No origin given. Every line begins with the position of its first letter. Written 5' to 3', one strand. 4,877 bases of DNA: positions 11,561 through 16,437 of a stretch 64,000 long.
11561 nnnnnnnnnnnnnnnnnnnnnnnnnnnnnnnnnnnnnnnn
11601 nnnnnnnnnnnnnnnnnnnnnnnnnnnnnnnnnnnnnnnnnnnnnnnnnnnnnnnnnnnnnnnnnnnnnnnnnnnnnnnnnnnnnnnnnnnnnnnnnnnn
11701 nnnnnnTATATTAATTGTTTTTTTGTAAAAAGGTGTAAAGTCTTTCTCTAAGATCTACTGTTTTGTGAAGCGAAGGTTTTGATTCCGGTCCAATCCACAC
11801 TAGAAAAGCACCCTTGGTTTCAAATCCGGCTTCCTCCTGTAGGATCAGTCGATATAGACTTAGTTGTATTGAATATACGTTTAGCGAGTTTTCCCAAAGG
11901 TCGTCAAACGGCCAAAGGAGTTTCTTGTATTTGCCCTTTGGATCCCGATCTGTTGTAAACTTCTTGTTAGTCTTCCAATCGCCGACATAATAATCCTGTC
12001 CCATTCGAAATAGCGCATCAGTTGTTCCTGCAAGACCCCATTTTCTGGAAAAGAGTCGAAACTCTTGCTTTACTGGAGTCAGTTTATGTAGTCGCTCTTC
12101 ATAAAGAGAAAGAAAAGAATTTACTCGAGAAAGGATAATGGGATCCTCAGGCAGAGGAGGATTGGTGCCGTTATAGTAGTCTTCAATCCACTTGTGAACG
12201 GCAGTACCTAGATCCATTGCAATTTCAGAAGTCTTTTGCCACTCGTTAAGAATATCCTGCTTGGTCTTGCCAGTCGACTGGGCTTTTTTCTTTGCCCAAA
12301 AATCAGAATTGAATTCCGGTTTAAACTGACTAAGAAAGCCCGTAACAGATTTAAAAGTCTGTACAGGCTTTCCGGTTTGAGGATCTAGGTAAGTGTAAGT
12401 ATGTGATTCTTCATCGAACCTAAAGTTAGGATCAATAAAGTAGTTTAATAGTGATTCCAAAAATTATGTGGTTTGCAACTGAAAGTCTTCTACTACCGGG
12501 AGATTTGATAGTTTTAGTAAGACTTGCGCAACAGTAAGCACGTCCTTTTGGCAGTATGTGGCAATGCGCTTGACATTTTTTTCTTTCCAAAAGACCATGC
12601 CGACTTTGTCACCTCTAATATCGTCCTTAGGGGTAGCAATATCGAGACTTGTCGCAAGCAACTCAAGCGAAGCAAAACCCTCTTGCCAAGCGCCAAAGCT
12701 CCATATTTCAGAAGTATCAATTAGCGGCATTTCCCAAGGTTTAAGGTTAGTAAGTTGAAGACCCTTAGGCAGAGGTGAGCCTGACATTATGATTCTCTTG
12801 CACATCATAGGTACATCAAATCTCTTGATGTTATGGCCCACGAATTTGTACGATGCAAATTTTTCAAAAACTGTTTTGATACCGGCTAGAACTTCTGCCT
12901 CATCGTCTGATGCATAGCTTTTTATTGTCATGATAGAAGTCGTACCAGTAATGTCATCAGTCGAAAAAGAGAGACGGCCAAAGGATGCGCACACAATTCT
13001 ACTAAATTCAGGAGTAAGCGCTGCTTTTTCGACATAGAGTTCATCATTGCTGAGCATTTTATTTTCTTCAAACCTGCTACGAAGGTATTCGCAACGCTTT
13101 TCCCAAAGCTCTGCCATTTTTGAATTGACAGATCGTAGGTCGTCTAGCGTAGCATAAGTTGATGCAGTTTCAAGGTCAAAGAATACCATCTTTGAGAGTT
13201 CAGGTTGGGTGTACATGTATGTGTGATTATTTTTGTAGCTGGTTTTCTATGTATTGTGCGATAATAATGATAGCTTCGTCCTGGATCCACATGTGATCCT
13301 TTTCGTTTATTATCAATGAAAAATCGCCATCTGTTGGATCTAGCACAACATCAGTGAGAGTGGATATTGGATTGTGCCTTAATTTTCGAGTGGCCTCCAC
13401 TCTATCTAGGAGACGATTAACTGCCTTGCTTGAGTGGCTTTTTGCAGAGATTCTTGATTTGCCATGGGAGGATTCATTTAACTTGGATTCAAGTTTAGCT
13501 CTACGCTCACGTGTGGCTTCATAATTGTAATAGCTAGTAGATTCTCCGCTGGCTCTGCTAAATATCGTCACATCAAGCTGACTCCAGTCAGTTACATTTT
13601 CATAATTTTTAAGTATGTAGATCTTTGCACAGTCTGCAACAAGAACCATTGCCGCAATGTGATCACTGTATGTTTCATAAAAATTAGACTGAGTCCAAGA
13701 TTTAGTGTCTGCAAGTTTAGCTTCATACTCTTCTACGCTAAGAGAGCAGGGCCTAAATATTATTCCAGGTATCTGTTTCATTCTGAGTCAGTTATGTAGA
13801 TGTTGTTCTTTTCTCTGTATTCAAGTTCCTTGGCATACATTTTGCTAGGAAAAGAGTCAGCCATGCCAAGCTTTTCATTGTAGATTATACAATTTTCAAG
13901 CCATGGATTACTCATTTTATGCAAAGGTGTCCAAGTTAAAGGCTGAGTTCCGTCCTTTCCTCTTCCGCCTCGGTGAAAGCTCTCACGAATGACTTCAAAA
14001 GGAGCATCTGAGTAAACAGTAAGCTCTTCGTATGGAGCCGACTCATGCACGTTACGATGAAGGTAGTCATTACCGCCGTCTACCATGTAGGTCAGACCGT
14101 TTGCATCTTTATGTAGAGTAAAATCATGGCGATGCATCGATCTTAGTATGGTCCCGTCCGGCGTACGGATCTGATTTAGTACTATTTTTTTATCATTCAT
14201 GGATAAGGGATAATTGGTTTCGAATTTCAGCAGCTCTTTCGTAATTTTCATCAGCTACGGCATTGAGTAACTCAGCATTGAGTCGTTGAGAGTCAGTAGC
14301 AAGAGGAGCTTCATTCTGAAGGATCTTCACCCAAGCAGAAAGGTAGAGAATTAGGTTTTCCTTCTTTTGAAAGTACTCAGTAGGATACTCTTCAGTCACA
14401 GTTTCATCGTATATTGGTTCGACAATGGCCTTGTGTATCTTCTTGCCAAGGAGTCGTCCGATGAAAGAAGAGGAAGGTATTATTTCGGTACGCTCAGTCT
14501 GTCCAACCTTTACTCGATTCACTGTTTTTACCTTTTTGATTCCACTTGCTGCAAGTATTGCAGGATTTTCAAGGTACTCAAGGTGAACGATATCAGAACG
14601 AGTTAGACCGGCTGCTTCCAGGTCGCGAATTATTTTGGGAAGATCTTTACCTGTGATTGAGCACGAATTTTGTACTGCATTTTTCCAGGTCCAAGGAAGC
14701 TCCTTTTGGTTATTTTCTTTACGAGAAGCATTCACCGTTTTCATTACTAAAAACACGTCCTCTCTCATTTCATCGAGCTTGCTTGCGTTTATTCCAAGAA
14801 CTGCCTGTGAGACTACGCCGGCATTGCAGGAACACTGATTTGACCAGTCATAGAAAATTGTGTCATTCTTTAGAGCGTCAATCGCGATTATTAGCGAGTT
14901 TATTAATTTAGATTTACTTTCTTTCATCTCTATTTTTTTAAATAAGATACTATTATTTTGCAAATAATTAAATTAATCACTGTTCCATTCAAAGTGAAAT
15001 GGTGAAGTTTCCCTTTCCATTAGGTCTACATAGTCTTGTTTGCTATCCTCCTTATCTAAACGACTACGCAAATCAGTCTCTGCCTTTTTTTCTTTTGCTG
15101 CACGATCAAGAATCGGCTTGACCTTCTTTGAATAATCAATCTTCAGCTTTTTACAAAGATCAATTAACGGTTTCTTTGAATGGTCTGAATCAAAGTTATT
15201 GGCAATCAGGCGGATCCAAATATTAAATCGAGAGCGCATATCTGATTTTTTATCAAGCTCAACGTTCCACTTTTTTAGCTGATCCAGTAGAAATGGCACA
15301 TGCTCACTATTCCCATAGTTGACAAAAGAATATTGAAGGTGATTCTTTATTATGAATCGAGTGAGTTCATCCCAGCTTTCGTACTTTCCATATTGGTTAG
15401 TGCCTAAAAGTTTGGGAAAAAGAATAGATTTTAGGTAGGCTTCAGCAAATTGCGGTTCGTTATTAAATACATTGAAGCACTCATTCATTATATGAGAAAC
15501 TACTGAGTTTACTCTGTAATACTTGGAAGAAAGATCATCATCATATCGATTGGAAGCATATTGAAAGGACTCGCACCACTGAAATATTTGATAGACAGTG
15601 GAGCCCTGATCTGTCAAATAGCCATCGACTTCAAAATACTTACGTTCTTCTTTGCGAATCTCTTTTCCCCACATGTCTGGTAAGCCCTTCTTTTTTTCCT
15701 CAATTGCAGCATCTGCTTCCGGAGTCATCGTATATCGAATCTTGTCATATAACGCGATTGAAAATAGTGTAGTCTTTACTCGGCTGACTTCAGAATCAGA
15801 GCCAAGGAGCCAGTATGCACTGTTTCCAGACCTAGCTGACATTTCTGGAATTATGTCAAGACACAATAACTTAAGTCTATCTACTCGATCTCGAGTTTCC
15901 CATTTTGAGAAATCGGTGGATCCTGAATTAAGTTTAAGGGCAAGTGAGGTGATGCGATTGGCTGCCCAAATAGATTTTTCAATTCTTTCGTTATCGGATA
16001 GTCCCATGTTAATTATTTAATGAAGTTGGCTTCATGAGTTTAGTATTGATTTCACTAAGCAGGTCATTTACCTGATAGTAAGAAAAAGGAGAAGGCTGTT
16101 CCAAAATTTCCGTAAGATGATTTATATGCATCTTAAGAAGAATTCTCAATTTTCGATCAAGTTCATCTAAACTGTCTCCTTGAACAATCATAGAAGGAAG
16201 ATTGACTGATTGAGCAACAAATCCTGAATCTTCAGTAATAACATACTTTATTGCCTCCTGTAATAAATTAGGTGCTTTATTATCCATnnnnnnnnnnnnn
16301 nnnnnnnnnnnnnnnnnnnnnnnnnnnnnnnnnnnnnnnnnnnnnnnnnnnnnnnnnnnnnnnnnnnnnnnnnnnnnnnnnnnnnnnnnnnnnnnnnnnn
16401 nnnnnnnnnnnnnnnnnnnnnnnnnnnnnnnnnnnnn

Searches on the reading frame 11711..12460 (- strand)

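Call 10: search_protein_families(library=phrogs, proteins=[window:11711-12460:-], max_evalue=0.001)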
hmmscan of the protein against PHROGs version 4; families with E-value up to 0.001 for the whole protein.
window:11711-12460:- (249 aa): 4 families
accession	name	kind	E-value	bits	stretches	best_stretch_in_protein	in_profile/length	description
phrog_298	-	DNA, RNA and nucleotide metabolism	1e-33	118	1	5-229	41-233/293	exonuclease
phrog_1706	-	DNA, RNA and nucleotide metabolism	1.6e-05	25.5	1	65-179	70-163/293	CRISPR/Cas system associated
phrog_69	-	DNA, RNA and nucleotide metabolism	2.1e-05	24.7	1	70-223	110-264/501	exonuclease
phrog_466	-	DNA, RNA and nucleotide metabolism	2.4e-05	24.8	1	81-167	211-299/446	exonuclease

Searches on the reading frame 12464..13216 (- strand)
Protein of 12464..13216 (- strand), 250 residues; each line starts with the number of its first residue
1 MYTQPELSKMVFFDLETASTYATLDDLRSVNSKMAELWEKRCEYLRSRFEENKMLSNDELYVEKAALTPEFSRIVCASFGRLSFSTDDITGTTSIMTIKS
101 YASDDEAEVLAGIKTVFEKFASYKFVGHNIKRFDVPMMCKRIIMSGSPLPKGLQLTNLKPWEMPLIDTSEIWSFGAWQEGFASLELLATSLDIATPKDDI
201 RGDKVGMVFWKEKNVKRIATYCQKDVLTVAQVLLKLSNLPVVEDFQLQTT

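Call 10: search_protein_families(library=phrogs, proteins=[window:12464-13216:-], max_evalue=0.001)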
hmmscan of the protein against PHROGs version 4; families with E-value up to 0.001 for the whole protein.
window:12464-13216:- (250 aa): 2 families
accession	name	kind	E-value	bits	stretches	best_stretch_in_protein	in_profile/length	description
phrog_25228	-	DNA, RNA and nucleotide metabolism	1e-24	88.2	1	7-236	10-226/326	3'-5' exonuclease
phrog_403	-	DNA, RNA and nucleotide metabolism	2.3e-11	44.2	1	9-237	66-247/321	DNA polymerase exonuclease subunit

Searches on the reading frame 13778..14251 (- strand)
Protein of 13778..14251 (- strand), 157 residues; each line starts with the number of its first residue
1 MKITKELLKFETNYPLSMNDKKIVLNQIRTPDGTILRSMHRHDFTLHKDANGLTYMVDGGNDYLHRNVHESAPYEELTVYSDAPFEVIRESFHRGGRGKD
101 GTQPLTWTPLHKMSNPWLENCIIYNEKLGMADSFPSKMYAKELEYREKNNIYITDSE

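Call 10: search_protein_families(library=phrogs, proteins=[window:13778-14251:-], max_evalue=0.001)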
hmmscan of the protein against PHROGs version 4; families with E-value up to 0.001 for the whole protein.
window:13778-14251:- (157 aa): 0 families

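Call 29: search_protein_families(library=pfam, proteins=[window:13778-14251:-], max_evalue=0.01)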
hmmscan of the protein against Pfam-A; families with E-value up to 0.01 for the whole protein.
window:13778-14251:- (157 aa): 1 family
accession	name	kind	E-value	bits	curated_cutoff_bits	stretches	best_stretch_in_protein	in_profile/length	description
PF24749.2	DUF7695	-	0.0012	18.9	25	1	22-80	1-57/58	Domain of unknown function (DUF7695)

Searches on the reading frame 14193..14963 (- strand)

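Call 11: search_protein_families(library=phrogs, proteins=[window:14193-14963:-], max_evalue=0.001)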
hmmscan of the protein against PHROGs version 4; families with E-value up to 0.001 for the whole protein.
window:14193-14963:- (256 aa): 0 families

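Call 29: search_protein_families(library=pfam, proteins=[window:14193-14963:-], max_evalue=0.01)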
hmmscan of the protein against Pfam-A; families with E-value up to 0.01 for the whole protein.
window:14193-14963:- (256 aa): 1 family
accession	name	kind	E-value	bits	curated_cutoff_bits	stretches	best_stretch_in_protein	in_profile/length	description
PF02151.25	UVR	-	3.5e-07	30.2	21.5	1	227-254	6-33/36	UvrB/uvrC motif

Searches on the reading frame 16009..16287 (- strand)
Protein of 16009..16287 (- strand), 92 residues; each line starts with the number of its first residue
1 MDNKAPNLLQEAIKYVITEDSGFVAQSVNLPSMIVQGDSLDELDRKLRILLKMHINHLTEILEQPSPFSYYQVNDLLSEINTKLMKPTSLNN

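Call 11: search_protein_families(library=phrogs, proteins=[window:16009-16287:-], max_evalue=0.001)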
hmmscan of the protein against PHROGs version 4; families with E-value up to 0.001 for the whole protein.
window:16009-16287:- (92 aa): 0 families

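Call 29: search_protein_families(library=pfam, proteins=[window:16009-16287:-], max_evalue=0.01)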
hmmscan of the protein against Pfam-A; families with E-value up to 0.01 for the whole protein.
window:16009-16287:- (92 aa): 1 family
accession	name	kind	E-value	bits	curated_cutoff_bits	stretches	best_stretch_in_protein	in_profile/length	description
PF08972.17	DUF1902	-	0.0033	18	22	0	23-68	15-60/74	Domain of unknown function (DUF1902)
